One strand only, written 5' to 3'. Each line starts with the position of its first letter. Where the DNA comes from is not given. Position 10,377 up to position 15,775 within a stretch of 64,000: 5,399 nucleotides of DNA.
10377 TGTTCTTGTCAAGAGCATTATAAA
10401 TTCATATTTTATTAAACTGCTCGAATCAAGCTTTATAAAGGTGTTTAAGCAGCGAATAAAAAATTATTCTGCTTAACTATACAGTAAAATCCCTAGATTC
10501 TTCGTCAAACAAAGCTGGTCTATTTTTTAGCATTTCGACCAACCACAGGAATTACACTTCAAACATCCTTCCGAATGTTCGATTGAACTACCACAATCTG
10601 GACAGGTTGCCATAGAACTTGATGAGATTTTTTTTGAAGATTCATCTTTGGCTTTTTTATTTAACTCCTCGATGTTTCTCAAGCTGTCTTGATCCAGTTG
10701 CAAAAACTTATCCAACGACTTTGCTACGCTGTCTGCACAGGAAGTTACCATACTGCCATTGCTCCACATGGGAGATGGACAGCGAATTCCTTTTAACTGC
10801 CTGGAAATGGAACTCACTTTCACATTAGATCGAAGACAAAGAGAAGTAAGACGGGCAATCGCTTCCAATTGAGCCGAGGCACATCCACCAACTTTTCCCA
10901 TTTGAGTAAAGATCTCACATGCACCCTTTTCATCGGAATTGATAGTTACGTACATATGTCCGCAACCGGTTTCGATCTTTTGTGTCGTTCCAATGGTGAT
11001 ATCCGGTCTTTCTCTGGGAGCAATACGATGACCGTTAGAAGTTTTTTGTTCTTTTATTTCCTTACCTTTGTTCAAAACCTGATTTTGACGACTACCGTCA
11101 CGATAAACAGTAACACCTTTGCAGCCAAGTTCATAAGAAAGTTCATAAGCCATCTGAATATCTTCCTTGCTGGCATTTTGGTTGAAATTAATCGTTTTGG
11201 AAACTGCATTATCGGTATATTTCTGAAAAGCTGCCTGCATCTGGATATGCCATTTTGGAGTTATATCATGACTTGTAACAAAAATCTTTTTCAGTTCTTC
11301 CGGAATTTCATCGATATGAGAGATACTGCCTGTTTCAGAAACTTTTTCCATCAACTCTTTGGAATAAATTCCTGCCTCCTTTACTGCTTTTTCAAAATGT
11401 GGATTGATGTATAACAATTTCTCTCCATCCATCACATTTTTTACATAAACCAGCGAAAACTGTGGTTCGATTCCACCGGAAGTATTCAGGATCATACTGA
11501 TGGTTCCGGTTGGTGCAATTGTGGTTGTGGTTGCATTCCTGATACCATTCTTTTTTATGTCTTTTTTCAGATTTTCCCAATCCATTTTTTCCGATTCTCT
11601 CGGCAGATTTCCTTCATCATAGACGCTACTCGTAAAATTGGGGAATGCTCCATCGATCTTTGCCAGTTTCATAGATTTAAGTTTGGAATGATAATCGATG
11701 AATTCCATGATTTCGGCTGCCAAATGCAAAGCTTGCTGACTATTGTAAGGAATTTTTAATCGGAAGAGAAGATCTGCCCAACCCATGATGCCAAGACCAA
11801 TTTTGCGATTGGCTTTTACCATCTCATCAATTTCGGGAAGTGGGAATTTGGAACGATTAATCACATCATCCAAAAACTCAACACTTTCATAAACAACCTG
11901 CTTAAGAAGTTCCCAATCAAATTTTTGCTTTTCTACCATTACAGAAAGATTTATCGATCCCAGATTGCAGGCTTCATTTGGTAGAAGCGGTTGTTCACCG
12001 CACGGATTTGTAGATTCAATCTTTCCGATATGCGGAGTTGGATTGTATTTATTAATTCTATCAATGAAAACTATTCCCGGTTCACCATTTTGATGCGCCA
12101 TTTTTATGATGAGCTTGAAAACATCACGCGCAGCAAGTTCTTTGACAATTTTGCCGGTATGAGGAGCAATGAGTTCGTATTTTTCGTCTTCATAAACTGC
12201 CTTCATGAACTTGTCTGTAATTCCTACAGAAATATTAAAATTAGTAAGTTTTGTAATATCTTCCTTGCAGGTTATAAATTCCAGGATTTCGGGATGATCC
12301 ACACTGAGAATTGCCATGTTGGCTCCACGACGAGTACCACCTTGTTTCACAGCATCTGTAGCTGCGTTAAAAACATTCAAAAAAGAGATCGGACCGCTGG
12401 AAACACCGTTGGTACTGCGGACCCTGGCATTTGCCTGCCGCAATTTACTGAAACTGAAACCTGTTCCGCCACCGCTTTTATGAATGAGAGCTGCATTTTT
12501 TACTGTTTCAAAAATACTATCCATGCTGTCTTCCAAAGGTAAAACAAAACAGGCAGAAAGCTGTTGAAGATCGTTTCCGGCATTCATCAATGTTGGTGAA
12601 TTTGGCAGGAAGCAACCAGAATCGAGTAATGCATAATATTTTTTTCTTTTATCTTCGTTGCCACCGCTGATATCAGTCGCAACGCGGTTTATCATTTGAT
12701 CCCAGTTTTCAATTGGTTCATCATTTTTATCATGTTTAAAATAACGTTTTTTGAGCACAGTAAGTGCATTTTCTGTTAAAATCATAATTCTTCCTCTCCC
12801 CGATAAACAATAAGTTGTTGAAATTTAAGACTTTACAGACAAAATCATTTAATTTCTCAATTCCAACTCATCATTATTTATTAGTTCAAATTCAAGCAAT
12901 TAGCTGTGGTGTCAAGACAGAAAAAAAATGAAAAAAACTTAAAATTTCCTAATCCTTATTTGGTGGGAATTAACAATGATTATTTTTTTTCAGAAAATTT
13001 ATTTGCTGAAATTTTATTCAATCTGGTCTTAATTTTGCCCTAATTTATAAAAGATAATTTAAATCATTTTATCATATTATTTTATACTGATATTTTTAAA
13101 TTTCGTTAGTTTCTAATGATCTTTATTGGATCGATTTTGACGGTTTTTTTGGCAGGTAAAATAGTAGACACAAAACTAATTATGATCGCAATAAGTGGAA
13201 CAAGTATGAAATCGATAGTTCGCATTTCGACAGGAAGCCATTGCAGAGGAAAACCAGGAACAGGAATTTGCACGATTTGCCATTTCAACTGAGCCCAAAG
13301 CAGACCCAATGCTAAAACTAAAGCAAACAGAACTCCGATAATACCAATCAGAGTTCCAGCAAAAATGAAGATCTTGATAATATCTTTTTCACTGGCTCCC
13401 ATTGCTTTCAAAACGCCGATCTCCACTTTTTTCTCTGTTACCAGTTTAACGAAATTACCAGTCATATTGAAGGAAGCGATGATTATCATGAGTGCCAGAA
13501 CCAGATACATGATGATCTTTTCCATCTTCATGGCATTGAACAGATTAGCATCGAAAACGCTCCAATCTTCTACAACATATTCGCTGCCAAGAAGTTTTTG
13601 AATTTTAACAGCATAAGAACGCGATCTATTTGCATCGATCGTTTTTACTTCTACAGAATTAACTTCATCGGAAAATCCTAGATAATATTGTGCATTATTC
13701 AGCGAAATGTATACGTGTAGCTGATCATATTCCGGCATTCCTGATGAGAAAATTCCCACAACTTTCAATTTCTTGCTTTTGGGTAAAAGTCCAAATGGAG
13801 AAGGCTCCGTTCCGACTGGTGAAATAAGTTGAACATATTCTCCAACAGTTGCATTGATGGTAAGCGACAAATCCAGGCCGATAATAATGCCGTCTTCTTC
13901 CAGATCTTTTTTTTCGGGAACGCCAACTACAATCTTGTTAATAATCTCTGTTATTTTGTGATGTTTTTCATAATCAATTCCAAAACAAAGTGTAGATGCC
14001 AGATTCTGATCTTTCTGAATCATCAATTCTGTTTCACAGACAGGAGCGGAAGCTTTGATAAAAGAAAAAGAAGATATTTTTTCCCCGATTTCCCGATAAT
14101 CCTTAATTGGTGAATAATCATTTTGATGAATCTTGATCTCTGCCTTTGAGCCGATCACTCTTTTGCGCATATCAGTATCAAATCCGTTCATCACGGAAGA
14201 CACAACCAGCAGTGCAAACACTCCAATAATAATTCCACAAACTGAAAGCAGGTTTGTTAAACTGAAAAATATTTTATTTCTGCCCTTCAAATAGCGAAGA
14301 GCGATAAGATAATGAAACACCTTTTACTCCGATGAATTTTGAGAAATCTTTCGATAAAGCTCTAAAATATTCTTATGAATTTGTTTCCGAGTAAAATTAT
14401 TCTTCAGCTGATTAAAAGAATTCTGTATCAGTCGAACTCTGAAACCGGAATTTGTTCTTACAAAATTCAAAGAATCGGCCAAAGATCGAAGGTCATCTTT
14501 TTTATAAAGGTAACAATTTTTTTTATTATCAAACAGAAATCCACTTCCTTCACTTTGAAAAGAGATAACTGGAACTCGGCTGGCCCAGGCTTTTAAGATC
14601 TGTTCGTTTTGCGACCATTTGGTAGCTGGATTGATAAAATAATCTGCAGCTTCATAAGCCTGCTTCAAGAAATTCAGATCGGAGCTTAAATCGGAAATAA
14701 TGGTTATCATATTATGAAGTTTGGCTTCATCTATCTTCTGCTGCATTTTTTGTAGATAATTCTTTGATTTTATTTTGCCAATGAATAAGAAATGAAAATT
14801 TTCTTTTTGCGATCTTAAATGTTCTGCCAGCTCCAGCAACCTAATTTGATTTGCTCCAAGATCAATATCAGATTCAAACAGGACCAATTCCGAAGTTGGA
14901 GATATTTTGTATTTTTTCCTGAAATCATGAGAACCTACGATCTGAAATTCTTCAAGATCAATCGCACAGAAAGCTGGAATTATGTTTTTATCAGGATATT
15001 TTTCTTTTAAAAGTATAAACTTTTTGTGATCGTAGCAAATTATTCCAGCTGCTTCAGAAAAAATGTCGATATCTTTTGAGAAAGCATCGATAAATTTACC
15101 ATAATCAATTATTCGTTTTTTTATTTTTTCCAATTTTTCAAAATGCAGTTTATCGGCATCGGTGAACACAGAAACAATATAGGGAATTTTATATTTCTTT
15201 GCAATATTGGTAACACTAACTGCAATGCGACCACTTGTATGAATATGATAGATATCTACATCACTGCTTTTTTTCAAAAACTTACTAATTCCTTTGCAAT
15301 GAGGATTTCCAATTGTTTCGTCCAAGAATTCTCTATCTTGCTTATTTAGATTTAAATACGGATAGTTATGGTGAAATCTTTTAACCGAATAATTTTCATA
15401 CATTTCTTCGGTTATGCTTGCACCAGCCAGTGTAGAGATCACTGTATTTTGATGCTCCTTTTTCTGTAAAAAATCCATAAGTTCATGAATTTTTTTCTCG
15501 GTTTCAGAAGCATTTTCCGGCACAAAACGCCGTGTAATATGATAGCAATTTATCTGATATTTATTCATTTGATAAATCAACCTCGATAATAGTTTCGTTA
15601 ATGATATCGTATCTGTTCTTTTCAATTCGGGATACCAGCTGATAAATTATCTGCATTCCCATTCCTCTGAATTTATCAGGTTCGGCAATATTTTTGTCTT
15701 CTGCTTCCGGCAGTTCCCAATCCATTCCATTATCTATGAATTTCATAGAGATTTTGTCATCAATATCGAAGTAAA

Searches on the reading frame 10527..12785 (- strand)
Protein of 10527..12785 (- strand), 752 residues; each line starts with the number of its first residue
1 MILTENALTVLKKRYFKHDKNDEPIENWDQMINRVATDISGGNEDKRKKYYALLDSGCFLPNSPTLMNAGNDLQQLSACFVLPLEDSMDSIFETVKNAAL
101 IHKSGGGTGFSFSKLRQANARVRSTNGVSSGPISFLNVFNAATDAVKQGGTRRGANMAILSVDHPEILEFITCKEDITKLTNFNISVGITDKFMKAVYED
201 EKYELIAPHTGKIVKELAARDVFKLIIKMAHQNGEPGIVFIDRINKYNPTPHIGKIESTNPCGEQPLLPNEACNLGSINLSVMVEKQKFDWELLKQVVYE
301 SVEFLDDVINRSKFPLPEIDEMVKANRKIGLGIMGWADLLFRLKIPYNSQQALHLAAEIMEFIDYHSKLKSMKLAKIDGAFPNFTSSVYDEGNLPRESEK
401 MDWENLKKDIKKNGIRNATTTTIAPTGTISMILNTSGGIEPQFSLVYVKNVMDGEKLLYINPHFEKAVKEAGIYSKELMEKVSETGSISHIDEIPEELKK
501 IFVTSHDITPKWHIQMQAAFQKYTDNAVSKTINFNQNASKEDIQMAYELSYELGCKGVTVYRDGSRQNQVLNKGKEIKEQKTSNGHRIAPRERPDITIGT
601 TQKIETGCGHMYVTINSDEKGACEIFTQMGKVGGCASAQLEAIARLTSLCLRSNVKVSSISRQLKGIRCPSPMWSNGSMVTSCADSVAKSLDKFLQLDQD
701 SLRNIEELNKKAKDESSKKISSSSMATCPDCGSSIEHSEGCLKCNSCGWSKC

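Call 22: search_protein_families(library=ncbifam, proteins=[window:10527-12785:-], max_evalue=0.00001)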
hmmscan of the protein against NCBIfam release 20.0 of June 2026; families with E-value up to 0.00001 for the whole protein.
window:10527-12785:- (752 aa): 21 families
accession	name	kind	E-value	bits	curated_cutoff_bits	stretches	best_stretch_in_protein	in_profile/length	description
NF006417.0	PRK08665.1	equivalog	0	1130.2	961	1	2-752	11-758/759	vitamin B12-dependent ribonucleotide reductase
NF005010.0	PRK06406.1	subfamily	2.8e-223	743.4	1125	1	45-624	218-765/771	vitamin B12-dependent ribonucleotide reductase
TIGR02504.1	NrdJ_Z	equivalog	4.1e-218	725.8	399.95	1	8-571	2-606/606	adenosylcobalamin-dependent ribonucleoside-diphosphate reductase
NF006207.0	PRK08332.1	equivalog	1.3e-141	473.4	2400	3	260-579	1240-1570/1684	vitamin B12-dependent ribonucleotide reductase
NF005122.0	PRK06556.1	equivalog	1.5e-124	416.8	859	3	397-722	523-875/960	vitamin B12-dependent ribonucleotide reductase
TIGR02506.1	NrdE_NrdA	equivalog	5.8e-121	404.9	341.05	1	7-557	3-609/616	ribonucleoside-diphosphate reductase subunit alpha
NF005544.0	PRK07207.1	equivalog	1.6e-103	347.3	965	2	212-560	538-907/965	ribonucleoside-diphosphate reductase subunit alpha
NF005991.0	PRK08115.1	equivalog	2.4e-94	317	854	2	212-636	428-845/858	vitamin B12-dependent ribonucleotide reductase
NF006577.0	PRK09102.1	equivalog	4e-93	312.7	620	1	2-579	24-585/604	ribonucleoside-diphosphate reductase subunit alpha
NF005101.0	PRK06539.1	equivalog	1.1e-88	298.3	988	2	213-560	392-757/822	ribonucleoside-diphosphate reductase subunit alpha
NF005401.0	PRK06948.1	subfamily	3e-80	270.6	906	1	29-578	34-597/604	ribonucleotide reductase-like protein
NF005736.0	PRK07562.1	equivalog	6.1e-80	269.2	1737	4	182-386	396-602/1222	vitamin B12-dependent ribonucleotide reductase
NF009029.0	PRK12365.1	equivalog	5.6e-78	263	1350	2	212-558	621-988/1046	ribonucleoside-diphosphate reductase subunit alpha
NF005483.0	PRK07088.1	equivalog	3.2e-69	233.9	1214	2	4-215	159-379/764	ribonucleoside-diphosphate reductase subunit alpha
NF006279.0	PRK08447.1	equivalog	1.8e-65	221.8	1082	2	9-216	143-357/789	ribonucleoside-diphosphate reductase subunit alpha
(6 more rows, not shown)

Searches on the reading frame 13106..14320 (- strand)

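Call 22: search_protein_families(library=ncbifam, proteins=[window:13106-14320:-], max_evalue=0.00001)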
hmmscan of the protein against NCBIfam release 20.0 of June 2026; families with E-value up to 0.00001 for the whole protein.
window:13106-14320:- (404 aa): 9 families
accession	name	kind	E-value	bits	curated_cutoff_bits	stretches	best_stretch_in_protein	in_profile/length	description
TIGR02212.1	lolCE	equivalog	7.3e-87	291.9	362.45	1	2-404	2-410/411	lipoprotein-releasing ABC transporter permease subunit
NF008076.0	PRK10814.1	exception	1.3e-50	172.6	473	1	5-403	8-397/399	lipoprotein-releasing ABC transporter permease subunit LolC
NF008357.0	PRK11146.1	exception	6.7e-50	170.1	439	1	4-402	7-411/414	lipoprotein-releasing ABC transporter permease subunit LolE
TIGR02213.1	lolE_release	exception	5.5e-46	157.2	540.35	1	4-402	4-408/411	lipoprotein-releasing ABC transporter permease subunit LolE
NF038346.1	FtsX_actino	exception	4e-09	36.3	250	1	221-392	133-304/308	permease-like cell division protein FtsX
TIGR03434.1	ADOP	subfamily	5.9e-09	34.6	622.3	1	180-403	588-801/803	ADOP family duplicated permease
NF038347.1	FtsX_Gpos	exception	1.4e-07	31.2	225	1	221-339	122-239/296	permease-like cell division protein FtsX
TIGR00439.2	FtsX_Gneg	equivalog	3.2e-07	29.8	255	1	222-393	120-290/292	permease-like cell division protein FtsX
NF007826.0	PRK10535.1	equivalog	4.8e-07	28.4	966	1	202-401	451-644/648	macrolide ABC transporter ATP-binding protein/permease MacB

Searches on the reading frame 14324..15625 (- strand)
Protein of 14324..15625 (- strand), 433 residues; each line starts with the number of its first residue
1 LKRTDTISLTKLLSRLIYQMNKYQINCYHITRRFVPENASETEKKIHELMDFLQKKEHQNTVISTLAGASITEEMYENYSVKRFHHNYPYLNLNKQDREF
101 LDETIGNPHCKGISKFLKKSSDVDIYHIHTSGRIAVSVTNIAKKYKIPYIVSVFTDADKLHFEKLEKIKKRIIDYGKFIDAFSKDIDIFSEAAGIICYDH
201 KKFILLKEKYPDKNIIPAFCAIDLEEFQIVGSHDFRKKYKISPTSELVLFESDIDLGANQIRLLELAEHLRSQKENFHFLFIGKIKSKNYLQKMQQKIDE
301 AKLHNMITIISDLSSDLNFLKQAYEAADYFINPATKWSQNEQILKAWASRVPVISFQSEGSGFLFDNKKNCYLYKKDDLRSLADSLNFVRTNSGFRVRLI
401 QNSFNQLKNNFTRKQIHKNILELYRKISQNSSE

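Call 22: search_protein_families(library=ncbifam, proteins=[window:14324-15625:-], max_evalue=0.00001)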
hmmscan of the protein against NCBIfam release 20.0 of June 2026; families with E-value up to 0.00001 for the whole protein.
window:14324-15625:- (433 aa): 8 families
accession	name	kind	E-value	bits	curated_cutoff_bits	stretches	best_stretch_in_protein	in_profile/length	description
NF038295.1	EPS_HpsP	equivalog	8.9e-13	48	550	1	116-427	85-387/388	hormogonium polysaccharide biosynthesis glycosyltransferase HpsP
NF047684.1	TeichurnBiosyTuaC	equivalog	5.6e-10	38.7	550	1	220-428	192-390/391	teichuronic acid biosynthesis protein TuaC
NF041876.1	EPS_EpsE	equivalog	2.9e-09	36.7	400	1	262-415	231-384/389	exopolysaccharide biosynthesis GT4 family glycosyltransferase EpsE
TIGR03999.1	thiol_BshA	equivalog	1.1e-08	34.4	273.7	1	214-427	170-373/375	N-acetyl-alpha-D-glucosaminyl L-malate synthase BshA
TIGR03088.1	stp2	hypoth_equivalog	3.4e-08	32.9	409.05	1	264-426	217-372/374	TIGR03088 family PEP-CTERM/XrtA system glycosyltransferase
NF038229.1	Glyco4_Geo_Pelo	equivalog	3.6e-07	29.5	400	1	125-427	61-336/338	GPMC system family 4 glycosyltransferase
NF049988.1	MGlcDAGSynMgs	equivalog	1.8e-06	27.6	400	1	119-429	83-389/398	alpha-monoglucosyldiacylglycerol synthase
NF038298.1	EPS_HpsO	equivalog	2.2e-06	26.7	575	1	191-427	146-387/388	hormogonium polysaccharide biosynthesis glycosyltransferase HpsO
